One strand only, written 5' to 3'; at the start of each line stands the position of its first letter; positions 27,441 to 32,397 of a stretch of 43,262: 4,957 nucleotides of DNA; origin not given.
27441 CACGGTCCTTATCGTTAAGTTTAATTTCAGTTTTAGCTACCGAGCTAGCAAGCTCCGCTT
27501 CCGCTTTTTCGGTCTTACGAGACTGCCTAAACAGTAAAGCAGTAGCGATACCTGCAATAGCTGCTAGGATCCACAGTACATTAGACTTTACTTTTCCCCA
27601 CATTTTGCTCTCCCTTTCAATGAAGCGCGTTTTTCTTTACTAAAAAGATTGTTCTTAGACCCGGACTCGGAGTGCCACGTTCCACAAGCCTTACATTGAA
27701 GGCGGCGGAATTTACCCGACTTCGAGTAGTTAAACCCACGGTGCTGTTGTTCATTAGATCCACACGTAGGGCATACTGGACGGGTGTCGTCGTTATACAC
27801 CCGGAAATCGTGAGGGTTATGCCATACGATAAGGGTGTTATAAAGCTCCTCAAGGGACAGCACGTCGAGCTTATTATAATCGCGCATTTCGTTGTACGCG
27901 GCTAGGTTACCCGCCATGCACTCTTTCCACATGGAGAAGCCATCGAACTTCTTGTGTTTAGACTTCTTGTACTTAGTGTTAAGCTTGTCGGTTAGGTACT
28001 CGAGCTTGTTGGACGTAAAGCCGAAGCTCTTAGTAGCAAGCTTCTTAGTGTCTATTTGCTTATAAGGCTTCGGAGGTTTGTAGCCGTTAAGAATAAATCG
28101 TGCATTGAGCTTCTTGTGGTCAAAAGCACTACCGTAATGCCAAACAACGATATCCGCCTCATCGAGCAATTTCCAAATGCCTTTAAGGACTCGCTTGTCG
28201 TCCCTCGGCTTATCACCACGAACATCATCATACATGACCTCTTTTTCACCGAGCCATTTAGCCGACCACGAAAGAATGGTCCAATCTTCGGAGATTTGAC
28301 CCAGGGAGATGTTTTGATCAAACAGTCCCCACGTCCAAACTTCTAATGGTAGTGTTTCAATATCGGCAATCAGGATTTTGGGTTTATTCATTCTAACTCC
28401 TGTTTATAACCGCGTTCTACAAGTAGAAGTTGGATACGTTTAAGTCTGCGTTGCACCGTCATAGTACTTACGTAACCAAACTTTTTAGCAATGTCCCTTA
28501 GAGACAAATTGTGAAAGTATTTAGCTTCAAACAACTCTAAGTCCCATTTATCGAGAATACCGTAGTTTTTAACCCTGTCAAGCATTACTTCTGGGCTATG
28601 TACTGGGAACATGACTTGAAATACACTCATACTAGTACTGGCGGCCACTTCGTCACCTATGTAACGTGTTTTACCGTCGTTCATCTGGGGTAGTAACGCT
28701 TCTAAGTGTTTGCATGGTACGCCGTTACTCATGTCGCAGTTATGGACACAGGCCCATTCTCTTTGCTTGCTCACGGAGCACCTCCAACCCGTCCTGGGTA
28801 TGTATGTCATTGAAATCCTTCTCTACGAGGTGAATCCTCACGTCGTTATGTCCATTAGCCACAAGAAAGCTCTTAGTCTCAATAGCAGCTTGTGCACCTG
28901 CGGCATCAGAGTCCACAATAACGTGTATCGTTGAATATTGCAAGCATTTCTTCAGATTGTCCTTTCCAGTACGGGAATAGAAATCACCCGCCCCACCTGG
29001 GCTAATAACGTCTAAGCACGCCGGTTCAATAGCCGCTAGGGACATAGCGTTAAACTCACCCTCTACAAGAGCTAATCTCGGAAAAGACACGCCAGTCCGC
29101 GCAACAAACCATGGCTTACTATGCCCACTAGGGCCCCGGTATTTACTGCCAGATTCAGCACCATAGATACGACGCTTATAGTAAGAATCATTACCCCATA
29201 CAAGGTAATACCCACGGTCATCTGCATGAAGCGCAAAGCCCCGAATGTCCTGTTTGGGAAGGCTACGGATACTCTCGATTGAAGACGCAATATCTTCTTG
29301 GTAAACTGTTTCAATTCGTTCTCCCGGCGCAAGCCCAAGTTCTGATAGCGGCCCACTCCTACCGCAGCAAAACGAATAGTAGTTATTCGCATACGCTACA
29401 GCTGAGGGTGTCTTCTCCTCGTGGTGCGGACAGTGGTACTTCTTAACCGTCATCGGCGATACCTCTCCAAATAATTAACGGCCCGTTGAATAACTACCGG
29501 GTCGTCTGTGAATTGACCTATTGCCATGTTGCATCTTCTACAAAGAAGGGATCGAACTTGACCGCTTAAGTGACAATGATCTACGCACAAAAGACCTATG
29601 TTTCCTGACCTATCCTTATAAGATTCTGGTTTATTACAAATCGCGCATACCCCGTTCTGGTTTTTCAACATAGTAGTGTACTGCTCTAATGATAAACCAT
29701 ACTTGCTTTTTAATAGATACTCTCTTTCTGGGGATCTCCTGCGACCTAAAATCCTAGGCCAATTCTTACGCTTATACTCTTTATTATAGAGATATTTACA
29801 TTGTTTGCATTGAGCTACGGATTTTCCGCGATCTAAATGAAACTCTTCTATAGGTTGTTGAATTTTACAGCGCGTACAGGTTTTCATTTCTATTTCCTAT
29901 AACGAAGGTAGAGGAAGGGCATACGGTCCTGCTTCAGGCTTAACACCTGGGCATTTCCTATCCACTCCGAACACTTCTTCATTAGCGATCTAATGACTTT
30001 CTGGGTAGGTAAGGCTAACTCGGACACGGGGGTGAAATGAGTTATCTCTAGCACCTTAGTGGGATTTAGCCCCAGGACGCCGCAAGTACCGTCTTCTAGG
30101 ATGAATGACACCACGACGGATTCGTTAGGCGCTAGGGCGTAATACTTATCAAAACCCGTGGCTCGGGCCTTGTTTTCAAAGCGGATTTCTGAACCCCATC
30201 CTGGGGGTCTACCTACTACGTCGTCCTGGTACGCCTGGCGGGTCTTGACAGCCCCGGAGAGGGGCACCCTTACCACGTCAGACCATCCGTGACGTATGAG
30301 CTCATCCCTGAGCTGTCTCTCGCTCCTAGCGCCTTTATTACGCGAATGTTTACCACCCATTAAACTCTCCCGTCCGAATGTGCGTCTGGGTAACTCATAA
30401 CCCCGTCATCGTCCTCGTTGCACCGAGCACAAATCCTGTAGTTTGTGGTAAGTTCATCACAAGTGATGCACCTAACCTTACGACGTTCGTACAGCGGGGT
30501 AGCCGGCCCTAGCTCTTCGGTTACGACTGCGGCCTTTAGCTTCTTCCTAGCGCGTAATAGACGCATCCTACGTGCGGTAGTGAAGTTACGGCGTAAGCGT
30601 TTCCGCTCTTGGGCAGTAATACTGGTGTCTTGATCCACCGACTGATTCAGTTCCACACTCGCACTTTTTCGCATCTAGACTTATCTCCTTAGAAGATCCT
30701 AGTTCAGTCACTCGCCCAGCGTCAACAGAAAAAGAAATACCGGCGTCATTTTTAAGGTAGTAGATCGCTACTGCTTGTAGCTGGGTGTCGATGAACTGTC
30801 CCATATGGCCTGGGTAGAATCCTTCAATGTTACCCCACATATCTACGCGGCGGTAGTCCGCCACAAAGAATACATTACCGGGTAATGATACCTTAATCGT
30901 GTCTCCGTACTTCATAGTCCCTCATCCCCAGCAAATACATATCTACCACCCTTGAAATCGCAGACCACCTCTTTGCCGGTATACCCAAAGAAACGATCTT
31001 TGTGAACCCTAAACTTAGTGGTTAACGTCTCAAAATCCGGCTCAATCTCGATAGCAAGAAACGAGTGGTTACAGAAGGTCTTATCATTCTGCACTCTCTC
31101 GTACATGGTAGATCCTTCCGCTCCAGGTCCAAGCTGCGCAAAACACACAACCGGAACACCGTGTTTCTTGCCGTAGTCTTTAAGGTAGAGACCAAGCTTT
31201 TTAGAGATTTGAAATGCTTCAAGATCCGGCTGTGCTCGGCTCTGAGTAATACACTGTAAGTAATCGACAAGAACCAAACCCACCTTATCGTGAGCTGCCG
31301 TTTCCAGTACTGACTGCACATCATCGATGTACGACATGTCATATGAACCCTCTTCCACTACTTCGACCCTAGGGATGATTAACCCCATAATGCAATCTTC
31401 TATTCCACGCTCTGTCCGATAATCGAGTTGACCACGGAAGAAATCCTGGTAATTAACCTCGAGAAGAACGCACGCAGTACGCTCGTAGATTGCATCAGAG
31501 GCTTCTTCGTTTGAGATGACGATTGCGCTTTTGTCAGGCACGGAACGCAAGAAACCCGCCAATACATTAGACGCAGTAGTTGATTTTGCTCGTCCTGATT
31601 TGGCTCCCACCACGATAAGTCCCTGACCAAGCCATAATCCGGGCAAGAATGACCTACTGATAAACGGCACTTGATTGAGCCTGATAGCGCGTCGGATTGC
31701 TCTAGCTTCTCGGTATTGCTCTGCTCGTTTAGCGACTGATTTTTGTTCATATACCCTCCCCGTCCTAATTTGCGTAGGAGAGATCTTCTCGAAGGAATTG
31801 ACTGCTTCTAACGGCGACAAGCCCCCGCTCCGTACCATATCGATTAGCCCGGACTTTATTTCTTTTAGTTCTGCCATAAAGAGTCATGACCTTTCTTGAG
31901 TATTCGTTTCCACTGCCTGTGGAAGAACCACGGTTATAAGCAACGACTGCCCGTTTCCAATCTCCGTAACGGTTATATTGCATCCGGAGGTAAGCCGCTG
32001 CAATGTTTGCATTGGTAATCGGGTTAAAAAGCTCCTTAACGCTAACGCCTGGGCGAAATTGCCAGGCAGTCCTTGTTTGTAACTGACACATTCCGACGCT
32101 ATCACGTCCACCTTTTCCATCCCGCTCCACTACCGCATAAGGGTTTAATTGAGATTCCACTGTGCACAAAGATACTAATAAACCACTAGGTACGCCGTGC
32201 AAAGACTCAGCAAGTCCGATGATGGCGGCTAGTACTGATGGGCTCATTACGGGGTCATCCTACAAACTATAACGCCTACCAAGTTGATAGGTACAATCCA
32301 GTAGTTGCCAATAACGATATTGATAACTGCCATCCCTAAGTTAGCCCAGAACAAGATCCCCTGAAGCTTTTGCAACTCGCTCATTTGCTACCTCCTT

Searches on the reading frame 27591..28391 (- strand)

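Call 15: search_protein_families(library=phrogs, proteins=[window:27591-28391:-], max_evalue=0.001)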
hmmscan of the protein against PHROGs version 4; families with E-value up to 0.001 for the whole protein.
window:27591-28391:- (267 aa): 3 families
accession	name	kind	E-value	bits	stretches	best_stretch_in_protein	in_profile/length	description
phrog_403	-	DNA, RNA and nucleotide metabolism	1.9e-89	300.7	1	2-258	63-316/321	DNA polymerase exonuclease subunit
phrog_17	-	DNA, RNA and nucleotide metabolism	2.2e-05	23.6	1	3-210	669-847/1445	DNA polymerase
phrog_10675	-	unknown function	0.00022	22.4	1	202-243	3-44/98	-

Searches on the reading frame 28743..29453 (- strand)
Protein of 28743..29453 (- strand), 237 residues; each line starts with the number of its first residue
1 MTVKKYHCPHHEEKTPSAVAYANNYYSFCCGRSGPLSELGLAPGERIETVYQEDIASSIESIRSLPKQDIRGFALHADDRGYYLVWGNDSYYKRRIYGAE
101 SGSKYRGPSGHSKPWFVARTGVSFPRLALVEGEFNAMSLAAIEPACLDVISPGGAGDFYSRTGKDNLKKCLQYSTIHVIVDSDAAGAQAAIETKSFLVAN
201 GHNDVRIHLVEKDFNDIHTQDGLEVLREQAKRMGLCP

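Call 15: search_protein_families(library=phrogs, proteins=[window:28743-29453:-], max_evalue=0.001)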
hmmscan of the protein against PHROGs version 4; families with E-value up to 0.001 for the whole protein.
window:28743-29453:- (237 aa): 5 families
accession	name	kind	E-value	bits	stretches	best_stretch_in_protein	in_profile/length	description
phrog_849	-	DNA, RNA and nucleotide metabolism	1.5e-06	28.4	1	102-231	215-341/435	DNA primase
phrog_47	-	DNA, RNA and nucleotide metabolism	9.7e-06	25.4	1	90-228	195-332/947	DNA primase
phrog_239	-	DNA, RNA and nucleotide metabolism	4.1e-05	23.7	1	126-228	195-306/801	DNA primase/helicase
phrog_11992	-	unknown function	0.0003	22.1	1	7-34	31-58/177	-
phrog_360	-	DNA, RNA and nucleotide metabolism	0.00096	20.3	0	4-36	30-64/133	DNA primase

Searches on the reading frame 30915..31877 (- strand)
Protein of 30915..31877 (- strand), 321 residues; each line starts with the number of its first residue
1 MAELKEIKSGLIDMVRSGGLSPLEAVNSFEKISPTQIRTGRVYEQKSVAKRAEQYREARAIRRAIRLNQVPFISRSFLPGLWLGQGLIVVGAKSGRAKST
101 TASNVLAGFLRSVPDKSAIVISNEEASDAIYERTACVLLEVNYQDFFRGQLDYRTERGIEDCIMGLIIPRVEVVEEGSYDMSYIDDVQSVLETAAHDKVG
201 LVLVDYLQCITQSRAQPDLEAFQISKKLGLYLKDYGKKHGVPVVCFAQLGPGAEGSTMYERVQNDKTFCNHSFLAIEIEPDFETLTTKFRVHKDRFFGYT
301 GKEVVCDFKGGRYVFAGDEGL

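Call 14: search_protein_families(library=phrogs, proteins=[window:30915-31877:-], max_evalue=0.001)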
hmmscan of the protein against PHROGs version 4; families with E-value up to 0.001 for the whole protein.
window:30915-31877:- (321 aa): 4 families
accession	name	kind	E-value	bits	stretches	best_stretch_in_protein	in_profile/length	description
phrog_19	-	DNA, RNA and nucleotide metabolism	1.3e-20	74.9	1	82-260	350-515/621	DnaB-like replicative helicase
phrog_243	-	DNA, RNA and nucleotide metabolism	8.3e-07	29.2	1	85-249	35-191/273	DnaB-like replicative helicase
phrog_239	-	DNA, RNA and nucleotide metabolism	5.9e-05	23.2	1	77-305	350-586/801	DNA primase/helicase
phrog_11530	-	unknown function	0.00011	23.1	1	194-254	28-85/184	-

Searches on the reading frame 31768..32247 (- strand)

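Call 14: search_protein_families(library=phrogs, proteins=[window:31768-32247:-], max_evalue=0.001)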
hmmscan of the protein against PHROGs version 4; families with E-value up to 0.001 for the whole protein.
window:31768-32247:- (160 aa): 12 families
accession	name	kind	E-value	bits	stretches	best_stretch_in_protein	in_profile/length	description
phrog_13449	-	other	2.1e-10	41.6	1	9-122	10-117/269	transglycosylase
phrog_342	-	head and packaging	3.9e-10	39.4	1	7-124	16-130/1235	internal virion protein with endolysin domain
phrog_2013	-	tail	5.3e-10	39.7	1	3-110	465-565/657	lytic tail protein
phrog_669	-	lysis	8.2e-09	34.3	1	15-119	930-1029/1946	endolysin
phrog_21143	-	tail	4.8e-08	32.8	1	13-108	11-98/576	lytic tail fiber protein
phrog_34720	-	other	1.8e-07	32.3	1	27-134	6-107/120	transglycosylase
phrog_2533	-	unknown function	3.7e-07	29.6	1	14-111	753-843/1130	-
phrog_21776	-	other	2.2e-05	25.3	1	15-109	103-211/238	transglycosylase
phrog_32437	-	unknown function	3e-05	25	1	16-112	82-174/205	-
phrog_28504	-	tail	7.4e-05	22.7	1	8-108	235-327/597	lytic tail fiber protein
phrog_19349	-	unknown function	0.00011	23.1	1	23-110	87-169/204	-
phrog_600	-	unknown function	0.00022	22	1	68-131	106-172/178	unknown function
